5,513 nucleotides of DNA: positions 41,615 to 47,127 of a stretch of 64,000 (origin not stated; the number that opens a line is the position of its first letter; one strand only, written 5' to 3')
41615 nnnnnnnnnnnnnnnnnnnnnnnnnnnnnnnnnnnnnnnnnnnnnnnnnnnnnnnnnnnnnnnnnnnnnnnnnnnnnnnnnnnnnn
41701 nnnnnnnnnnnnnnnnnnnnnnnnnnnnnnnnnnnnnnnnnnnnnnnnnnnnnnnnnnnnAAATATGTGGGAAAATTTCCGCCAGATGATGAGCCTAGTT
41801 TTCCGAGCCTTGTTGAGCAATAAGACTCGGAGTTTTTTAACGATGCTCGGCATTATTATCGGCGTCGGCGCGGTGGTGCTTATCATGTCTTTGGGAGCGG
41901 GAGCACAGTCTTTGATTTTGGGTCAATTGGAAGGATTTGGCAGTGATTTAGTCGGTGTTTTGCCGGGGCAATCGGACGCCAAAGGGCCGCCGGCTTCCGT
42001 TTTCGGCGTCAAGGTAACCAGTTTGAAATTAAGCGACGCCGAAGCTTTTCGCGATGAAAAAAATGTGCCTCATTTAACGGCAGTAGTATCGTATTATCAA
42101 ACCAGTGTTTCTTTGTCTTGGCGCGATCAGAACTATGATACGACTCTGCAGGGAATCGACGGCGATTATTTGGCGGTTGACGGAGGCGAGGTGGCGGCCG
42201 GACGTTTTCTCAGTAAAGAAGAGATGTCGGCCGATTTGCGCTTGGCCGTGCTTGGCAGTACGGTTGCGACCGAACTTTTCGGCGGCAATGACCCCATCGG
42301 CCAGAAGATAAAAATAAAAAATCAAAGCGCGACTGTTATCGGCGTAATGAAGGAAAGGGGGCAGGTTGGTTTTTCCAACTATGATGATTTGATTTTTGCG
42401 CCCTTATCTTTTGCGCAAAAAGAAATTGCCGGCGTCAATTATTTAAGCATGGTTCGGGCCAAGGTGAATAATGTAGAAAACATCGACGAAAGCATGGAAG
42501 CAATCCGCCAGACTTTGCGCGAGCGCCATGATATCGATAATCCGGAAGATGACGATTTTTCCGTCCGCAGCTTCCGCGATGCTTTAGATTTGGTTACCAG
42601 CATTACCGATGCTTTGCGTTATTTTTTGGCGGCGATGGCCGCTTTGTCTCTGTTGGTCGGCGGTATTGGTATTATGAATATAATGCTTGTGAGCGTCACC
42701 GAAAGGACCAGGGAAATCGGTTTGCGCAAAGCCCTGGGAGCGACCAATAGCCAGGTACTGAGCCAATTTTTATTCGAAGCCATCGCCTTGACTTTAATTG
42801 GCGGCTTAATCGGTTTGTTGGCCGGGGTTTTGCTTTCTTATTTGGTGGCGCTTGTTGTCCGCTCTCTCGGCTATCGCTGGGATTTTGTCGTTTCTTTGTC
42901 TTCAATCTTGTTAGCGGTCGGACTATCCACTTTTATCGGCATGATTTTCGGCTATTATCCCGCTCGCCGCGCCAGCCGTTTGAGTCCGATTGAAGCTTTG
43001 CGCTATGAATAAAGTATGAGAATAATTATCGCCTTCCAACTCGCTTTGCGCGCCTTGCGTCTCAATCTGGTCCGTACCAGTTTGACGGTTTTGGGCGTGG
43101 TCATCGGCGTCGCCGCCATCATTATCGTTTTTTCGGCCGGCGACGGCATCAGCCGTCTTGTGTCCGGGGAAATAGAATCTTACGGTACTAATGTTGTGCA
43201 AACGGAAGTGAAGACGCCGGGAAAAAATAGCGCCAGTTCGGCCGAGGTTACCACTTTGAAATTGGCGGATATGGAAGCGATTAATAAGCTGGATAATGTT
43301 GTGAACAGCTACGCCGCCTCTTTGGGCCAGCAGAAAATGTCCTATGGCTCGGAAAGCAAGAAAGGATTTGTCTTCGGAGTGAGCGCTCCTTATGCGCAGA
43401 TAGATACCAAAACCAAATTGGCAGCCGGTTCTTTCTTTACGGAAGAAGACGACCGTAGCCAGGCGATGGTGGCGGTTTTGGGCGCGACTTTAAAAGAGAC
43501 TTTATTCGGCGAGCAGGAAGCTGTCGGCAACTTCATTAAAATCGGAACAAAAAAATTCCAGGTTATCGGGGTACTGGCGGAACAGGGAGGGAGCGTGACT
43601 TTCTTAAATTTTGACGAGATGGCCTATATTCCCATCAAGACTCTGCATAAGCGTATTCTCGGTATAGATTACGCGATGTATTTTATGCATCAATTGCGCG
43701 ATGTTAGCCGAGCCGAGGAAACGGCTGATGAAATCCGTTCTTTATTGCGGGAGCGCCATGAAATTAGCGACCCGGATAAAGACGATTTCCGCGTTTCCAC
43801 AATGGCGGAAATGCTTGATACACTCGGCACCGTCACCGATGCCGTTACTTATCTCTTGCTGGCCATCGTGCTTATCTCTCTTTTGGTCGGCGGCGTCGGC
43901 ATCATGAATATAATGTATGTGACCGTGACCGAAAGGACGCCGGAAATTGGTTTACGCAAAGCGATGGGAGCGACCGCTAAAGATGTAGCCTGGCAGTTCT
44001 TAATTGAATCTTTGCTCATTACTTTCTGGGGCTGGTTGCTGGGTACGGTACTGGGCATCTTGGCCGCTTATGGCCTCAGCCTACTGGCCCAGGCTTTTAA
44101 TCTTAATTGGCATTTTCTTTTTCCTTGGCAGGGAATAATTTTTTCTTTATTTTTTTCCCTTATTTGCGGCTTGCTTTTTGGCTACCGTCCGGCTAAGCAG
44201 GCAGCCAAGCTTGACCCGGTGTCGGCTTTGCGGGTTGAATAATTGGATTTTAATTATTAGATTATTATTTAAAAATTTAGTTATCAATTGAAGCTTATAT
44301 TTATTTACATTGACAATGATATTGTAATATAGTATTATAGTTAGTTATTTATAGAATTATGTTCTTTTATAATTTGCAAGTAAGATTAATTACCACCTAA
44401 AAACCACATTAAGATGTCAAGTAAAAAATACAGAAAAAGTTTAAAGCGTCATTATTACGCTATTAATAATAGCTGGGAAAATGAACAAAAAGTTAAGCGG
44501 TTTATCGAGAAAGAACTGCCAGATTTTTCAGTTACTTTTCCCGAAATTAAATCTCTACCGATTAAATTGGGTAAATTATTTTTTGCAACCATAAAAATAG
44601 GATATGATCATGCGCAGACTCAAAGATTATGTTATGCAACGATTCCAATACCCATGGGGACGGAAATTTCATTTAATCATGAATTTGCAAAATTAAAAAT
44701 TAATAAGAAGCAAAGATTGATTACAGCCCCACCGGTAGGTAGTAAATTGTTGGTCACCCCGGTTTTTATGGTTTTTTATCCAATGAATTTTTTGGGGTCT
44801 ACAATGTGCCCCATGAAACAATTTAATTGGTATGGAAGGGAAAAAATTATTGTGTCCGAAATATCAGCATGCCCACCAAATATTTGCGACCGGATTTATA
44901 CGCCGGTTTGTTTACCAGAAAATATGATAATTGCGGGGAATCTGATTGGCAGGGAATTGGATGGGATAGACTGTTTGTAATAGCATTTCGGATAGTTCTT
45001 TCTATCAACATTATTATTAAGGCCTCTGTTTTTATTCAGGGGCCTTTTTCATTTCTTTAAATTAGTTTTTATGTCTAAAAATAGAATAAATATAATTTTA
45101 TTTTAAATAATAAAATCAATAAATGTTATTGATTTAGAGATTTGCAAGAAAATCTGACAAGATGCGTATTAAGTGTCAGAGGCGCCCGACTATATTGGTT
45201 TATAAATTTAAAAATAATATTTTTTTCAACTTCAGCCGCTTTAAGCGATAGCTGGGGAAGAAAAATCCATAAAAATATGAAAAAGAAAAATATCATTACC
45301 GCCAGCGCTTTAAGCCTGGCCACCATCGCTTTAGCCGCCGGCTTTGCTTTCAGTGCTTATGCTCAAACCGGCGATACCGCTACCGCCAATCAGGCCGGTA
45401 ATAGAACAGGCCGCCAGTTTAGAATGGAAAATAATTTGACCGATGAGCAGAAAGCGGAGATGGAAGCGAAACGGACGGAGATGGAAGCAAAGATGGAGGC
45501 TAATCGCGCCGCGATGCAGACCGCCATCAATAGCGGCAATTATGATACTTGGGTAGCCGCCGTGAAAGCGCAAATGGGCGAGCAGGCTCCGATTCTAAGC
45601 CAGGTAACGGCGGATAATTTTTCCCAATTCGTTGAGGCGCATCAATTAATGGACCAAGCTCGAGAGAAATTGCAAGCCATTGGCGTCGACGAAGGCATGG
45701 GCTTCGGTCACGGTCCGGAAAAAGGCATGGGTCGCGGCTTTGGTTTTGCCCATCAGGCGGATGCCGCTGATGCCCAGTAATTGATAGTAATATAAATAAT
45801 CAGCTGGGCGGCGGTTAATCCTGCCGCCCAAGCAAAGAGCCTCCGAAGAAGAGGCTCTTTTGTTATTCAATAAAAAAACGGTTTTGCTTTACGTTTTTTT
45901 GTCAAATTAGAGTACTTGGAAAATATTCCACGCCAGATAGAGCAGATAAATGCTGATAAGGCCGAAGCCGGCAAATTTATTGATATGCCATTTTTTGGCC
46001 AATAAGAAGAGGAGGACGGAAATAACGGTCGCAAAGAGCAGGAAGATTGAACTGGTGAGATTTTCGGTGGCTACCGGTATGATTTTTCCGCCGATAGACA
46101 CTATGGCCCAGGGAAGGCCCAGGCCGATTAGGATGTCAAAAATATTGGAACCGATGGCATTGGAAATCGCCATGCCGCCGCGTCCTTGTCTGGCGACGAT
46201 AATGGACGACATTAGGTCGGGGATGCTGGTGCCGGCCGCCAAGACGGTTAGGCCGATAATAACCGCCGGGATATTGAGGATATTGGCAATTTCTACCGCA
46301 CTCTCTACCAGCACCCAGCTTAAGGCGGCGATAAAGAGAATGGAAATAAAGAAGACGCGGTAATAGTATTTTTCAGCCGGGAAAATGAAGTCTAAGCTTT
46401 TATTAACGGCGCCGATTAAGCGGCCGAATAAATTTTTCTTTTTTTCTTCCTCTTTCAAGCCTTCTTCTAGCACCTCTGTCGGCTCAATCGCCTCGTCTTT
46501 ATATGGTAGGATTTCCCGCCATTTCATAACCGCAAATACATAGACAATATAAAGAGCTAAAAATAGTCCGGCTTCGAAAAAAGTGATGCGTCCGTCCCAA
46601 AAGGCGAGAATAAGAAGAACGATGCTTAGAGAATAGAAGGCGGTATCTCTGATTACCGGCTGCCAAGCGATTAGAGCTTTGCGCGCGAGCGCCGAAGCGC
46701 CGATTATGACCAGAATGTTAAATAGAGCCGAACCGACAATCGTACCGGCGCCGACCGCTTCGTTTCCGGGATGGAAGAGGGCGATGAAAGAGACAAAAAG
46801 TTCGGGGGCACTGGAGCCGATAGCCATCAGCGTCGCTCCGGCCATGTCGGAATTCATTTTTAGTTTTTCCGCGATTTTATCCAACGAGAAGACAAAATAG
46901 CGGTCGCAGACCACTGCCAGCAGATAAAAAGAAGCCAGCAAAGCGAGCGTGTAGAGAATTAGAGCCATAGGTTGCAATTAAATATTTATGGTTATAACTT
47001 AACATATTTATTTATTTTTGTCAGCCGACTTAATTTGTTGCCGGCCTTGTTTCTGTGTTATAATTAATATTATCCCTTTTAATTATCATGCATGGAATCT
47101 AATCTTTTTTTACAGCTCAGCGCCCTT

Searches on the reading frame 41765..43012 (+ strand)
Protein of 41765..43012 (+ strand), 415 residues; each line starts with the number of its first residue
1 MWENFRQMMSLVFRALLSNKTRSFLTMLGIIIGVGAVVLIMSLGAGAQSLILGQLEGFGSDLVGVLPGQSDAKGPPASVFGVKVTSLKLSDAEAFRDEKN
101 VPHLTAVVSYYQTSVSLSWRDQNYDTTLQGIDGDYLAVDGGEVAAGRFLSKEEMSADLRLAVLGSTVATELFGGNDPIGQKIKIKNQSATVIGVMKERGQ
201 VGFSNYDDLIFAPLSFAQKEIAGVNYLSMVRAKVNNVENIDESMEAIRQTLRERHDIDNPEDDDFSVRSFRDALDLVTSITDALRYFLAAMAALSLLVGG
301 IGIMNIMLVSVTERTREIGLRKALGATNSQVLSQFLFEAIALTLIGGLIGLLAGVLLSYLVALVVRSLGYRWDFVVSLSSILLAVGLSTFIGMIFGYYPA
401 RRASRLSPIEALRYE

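Call 94: search_protein_families(library=pfam, proteins=[window:41765-43012:+], max_evalue=0.00001)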
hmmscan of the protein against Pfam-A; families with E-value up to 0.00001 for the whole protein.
window:41765-43012:+ (415 aa): 2 families
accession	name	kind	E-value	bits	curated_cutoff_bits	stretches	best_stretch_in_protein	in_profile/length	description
PF12704.14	MacB_PCD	-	4.7e-43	148.3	27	1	23-249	1-206/207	MacB-like periplasmic core domain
PF02687.27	FtsX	-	1.9e-23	83.3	25.5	1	290-408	2-120/120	FtsX-like permease C-terminal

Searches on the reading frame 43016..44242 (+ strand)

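Call 94: search_protein_families(library=pfam, proteins=[window:43016-44242:+], max_evalue=0.00001)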
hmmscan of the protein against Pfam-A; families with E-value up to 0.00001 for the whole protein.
window:43016-44242:+ (408 aa): 2 families
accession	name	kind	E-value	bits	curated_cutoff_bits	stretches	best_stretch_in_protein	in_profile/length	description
PF12704.14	MacB_PCD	-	1.3e-37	130.6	27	1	21-242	1-206/207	MacB-like periplasmic core domain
PF02687.27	FtsX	-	9.7e-21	74.5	25.5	1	283-401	2-120/120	FtsX-like permease C-terminal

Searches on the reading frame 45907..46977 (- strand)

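Call 94: search_protein_families(library=pfam, proteins=[window:45907-46977:-], max_evalue=0.00001)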
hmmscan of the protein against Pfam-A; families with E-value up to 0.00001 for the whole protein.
window:45907-46977:- (356 aa): 1 family
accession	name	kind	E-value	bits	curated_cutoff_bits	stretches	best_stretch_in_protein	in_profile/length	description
PF01699.29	Na_Ca_ex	-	1.4e-60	204.1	24.9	2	208-352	5-150/151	Sodium/calcium exchanger protein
